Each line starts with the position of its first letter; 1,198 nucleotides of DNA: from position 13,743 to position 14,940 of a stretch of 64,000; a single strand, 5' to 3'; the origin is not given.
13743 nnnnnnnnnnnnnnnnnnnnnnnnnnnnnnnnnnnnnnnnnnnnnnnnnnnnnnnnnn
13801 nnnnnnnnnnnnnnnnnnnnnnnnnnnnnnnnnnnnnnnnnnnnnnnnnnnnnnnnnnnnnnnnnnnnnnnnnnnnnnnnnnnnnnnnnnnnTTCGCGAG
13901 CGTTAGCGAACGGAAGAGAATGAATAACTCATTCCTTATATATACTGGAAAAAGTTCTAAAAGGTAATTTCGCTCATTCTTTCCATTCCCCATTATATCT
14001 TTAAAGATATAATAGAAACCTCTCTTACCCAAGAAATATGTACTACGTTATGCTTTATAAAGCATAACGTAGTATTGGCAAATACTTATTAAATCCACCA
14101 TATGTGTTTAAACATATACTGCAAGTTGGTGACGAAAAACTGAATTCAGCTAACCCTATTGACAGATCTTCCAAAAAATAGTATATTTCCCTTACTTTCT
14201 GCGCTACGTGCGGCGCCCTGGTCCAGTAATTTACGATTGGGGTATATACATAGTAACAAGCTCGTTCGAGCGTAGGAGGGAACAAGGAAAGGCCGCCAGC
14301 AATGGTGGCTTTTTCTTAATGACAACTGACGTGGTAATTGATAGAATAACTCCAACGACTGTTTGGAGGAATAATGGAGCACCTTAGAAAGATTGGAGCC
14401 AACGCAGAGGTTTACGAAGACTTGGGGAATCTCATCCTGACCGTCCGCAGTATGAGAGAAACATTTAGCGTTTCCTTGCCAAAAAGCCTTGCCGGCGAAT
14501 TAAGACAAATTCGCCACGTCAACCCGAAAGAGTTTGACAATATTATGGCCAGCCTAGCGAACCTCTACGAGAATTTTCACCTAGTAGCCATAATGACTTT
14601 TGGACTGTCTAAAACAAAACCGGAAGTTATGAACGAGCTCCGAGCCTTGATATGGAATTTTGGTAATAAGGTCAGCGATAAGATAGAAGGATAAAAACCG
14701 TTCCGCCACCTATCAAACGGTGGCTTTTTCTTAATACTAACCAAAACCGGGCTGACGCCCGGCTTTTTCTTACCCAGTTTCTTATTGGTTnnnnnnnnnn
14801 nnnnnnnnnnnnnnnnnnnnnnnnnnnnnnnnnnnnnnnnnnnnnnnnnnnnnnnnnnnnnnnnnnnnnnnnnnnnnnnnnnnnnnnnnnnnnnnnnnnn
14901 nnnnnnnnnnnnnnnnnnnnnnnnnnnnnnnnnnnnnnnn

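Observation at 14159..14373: Promoter, ~125-nt leader and intrinsic terminator upstream of an orphan gene: attenuator, riboswitch-like leader or independent sRNA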

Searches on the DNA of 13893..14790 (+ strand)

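Call 58: build_rna_model(alignment_id=A3, structure=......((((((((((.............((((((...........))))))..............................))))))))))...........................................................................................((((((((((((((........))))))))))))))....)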
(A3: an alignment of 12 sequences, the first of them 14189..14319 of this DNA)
Model R1 built from alignment A3 (12 sequences, 223 columns); structure: as given.
model positions 131; base pairs 30; branch points 1; effective number of sequences 3.24; information 0.59 bits per position. Calibrated on 0.2 Mb of random sequence (short: E-values are rough).
structure used (alignment columns):
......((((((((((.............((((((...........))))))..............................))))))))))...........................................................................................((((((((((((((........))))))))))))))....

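Call 59: search_with_rna_model(model_id=R1, sources=[window, L013, L015, L016, L018, L019, L021, L022, L023, L024, L025, L028, L026, L027, L029, L030, L003, L004, L005, L006, L008, L010, L011, L012], max_evalue=1, make_alignment=true)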
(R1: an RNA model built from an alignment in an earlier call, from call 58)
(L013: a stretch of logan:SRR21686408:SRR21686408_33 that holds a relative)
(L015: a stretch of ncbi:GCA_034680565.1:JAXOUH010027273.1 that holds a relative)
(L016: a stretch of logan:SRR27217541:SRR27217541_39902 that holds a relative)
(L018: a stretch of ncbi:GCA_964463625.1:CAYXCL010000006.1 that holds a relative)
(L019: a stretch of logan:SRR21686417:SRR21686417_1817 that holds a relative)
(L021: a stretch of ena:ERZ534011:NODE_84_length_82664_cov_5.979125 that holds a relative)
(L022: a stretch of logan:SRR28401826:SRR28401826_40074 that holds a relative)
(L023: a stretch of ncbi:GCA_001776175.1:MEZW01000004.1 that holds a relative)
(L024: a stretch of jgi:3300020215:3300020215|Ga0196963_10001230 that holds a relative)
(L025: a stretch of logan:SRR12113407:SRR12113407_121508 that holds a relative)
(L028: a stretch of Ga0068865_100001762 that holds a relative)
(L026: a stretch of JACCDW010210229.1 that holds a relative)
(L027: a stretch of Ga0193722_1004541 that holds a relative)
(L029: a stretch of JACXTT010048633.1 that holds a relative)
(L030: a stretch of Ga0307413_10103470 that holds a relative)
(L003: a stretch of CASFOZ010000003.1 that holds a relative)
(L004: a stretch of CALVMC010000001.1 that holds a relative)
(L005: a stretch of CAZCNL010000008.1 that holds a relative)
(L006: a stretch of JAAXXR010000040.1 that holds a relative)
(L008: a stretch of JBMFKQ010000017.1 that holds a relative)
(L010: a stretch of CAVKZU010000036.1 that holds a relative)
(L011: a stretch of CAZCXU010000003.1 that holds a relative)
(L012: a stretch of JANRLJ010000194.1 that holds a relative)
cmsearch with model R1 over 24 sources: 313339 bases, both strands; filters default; matches with E-value up to 1: 27.
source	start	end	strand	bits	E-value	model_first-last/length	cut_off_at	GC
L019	5804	5933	-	125.2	2.1e-29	1-131/131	no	0.5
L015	5647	5776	-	124.6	3e-29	1-131/131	no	0.51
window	14189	14319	+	119.5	6e-28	1-131/131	no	0.5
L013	2238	2366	-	118.1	1.4e-27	1-131/131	no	0.53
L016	2451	2573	-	111.9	4.9e-26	1-131/131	no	0.54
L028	6869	6992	-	110.6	1.1e-25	1-131/131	no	0.51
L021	5648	5775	-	108.3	3.9e-25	1-131/131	no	0.53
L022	5772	5898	-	104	5e-24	1-131/131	no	0.48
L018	5736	5950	-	96.7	3.5e-22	1-131/131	no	0.5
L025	2597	2725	-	92.6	3.8e-21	1-131/131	no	0.51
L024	2790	2916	-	90.2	1.5e-20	1-131/131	no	0.48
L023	5852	5978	-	71.5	8.1e-16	1-131/131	no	0.52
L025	2520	2638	+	30.1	2.4e-05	1-131/131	no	0.45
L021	5565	5685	+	27.1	0.00014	1-131/131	no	0.43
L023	5836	5891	+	20.9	0.005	1-131/131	no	0.43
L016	2416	2488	+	19.8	0.0098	1-131/131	no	0.45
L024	2697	2828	+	19.4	0.012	1-131/131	no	0.47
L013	2222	2273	+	19.2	0.014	1-131/131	no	0.38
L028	6852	6904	+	18.6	0.02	1-131/131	no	0.42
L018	5718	5771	+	18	0.027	1-131/131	no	0.44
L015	5625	5684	+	17.6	0.035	1-131/131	no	0.38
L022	5727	5807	+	15.8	0.1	1-131/131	no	0.38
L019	5790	5840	+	15.2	0.14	1-131/131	no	0.51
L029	3970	3999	+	13.7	0.34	98-127/131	no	0.67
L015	4570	4593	-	12.6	0.64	101-124/131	no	0.54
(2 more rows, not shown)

Alignment A4: 27 matches aligned to the model, 272 columns, each read 5' to 3' on its own strand. Consensus structure (alignment columns), stored with it:
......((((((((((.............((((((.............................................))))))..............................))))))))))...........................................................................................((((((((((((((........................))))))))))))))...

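Call 71: search_with_rna_model(model_id=R1, source=L032, max_evalue=1, show_alignments=1)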
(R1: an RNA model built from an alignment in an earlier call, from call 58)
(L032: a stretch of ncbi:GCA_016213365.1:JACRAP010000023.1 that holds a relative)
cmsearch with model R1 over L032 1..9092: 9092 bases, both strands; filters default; matches with E-value up to 1: 2.
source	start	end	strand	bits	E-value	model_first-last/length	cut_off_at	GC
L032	3784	3910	-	76.5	1.3e-18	1-131/131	no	0.43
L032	3726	3823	+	26.7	5.1e-06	1-131/131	no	0.39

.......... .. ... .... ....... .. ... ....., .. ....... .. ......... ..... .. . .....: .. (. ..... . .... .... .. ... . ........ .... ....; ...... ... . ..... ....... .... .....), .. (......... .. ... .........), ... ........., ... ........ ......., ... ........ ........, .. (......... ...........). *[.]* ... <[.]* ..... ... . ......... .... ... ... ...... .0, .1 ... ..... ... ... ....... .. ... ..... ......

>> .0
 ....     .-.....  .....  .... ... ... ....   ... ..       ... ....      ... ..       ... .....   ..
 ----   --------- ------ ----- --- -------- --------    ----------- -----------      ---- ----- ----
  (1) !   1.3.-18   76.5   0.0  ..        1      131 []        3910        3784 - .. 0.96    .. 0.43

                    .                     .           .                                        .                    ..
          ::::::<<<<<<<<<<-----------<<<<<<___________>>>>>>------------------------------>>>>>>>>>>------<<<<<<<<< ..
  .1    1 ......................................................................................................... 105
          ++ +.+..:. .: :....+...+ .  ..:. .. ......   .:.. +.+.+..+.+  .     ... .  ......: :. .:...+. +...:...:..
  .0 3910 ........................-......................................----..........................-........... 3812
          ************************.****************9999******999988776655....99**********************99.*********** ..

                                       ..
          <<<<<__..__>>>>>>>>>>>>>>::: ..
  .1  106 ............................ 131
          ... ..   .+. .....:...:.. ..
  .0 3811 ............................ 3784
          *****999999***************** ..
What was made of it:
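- L032 was not used to build the model and scores 76.5 bits, E = 1e-18 (call 71).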

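Call 73: search_dna_similar(query=window:13893-14790:+, collection=phages, mode=distant, max_evalue=0.001)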
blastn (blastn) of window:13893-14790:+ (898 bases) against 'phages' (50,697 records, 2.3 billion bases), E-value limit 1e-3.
No match.

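Call 74: search_dna_similar(query=window:13893-14790:+, collection=plasmids, mode=distant, max_evalue=0.001)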
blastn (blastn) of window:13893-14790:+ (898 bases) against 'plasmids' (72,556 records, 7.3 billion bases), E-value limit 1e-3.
No match.
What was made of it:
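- Tried and rejected: (4) Phage and plasmid collections gave no similarity over 13893-14790 (calls 73, 74).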

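Call 75: search_with_rna_model(model_id=R1, sources=[window, L013, L015, L016, L018, L019, L021, L022, L023, L024, L025, L028, L032], max_evalue=1e-10, make_alignment=true)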
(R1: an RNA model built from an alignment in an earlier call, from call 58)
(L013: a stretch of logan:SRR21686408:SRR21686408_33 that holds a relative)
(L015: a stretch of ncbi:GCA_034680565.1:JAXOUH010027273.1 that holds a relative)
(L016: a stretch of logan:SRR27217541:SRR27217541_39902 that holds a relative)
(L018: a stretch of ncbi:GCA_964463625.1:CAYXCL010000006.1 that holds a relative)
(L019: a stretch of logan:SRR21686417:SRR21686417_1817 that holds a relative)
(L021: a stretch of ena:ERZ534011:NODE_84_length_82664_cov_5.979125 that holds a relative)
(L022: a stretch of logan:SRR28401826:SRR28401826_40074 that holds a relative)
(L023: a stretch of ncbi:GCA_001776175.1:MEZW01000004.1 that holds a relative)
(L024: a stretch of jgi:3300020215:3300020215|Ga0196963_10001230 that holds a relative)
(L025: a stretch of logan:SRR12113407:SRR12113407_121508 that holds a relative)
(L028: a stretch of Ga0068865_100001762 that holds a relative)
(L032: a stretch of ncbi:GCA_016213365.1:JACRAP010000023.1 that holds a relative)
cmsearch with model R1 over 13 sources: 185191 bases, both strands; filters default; matches with E-value up to 1e-10: 13.
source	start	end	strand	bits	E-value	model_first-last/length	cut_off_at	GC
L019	5804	5933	-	125.2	1.2e-29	1-131/131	no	0.5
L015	5647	5776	-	124.6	1.8e-29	1-131/131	no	0.51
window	14189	14319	+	119.5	3.6e-28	1-131/131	no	0.5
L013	2238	2366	-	118.1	8.2e-28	1-131/131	no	0.53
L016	2451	2573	-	111.9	2.9e-26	1-131/131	no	0.54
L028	6869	6992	-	110.6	6.4e-26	1-131/131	no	0.51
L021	5648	5775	-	108.3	2.3e-25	1-131/131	no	0.53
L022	5772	5898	-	104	2.9e-24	1-131/131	no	0.48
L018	5736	5950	-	96.7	2.1e-22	1-131/131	no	0.5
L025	2597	2725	-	92.6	2.2e-21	1-131/131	no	0.51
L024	2790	2916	-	90.2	8.9e-21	1-131/131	no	0.48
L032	3784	3910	-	76.5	2.7e-17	1-131/131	no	0.43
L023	5852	5978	-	71.5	4.8e-16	1-131/131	no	0.52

Alignment A5: 13 matches aligned to the model, 222 columns, each read 5' to 3' on its own strand. Consensus structure (alignment columns), stored with it:
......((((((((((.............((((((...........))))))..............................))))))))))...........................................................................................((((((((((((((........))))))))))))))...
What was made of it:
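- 14194..14317 (+): Predicted small RNA transcript, about 124 nt. The start at A14194 is inferred from the -10 box, and the 3' end lies in the U-tract. The covariance model R1 finds one copy per locus in 13 loci, at 71-125 bits (calls 59, 71, 75).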
